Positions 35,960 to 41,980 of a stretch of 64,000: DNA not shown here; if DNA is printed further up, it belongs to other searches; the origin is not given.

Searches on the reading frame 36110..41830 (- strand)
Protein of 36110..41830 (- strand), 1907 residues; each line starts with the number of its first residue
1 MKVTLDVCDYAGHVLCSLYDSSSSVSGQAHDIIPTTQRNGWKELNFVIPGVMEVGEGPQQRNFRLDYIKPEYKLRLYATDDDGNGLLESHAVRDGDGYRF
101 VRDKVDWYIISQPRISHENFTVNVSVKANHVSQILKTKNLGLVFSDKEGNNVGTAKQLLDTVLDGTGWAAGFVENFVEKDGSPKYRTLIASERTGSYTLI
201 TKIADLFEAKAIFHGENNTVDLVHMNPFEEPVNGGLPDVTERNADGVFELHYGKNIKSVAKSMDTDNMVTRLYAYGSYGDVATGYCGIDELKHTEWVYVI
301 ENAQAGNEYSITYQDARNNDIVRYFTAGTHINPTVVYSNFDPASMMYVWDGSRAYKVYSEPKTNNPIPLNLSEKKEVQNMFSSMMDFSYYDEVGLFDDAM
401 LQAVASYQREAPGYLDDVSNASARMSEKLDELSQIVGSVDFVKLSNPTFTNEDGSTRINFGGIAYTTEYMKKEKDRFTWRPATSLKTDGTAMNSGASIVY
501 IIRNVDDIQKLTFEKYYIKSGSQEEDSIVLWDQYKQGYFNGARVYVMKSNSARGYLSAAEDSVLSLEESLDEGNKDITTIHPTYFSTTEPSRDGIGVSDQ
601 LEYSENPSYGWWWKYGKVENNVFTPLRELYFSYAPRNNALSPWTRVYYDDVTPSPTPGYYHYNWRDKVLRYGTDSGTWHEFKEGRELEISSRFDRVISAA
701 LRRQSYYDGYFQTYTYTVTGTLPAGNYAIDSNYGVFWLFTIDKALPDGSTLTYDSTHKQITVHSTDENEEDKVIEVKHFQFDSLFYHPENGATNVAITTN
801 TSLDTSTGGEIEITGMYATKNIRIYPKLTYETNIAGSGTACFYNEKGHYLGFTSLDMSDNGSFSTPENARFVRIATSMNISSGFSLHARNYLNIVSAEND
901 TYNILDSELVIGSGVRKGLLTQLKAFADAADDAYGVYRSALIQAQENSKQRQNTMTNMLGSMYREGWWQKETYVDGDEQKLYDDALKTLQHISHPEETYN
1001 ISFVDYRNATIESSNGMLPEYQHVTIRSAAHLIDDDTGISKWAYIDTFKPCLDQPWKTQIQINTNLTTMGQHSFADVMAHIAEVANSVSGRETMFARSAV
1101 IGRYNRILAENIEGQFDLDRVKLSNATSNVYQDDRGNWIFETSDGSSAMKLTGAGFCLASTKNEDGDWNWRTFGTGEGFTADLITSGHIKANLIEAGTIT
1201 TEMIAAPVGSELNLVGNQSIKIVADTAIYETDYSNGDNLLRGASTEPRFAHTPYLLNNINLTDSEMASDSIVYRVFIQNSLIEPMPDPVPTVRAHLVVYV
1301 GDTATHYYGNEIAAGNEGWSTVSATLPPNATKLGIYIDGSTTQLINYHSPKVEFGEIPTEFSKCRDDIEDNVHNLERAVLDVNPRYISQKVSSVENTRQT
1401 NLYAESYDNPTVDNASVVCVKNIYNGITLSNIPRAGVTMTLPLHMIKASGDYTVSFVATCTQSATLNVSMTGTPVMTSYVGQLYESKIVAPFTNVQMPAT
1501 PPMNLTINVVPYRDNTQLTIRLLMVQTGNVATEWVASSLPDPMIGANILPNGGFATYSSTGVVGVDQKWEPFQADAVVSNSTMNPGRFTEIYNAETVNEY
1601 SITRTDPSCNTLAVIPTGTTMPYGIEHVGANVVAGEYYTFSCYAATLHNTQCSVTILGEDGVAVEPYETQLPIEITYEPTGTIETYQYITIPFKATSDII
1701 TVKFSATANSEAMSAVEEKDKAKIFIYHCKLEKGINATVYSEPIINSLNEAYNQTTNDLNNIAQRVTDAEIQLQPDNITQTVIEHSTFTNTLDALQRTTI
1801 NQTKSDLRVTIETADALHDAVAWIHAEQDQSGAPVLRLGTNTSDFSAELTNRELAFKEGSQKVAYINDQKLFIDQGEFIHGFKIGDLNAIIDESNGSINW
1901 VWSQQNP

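Call 58: search_protein_families(library=phrogs, proteins=[window:36110-41830:-], max_evalue=0.00001)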
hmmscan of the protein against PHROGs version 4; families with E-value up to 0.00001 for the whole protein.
window:36110-41830:- (1907 aa): 3 families
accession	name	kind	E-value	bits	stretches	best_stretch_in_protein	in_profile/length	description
phrog_6211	-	tail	2.8e-15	56.3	1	104-277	87-235/1168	minor tail protein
phrog_5555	-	tail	9.1e-11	41.8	1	984-1212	264-470/788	tail protein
phrog_12312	-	head and packaging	1.3e-08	34.6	1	132-277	84-212/784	virion structural protein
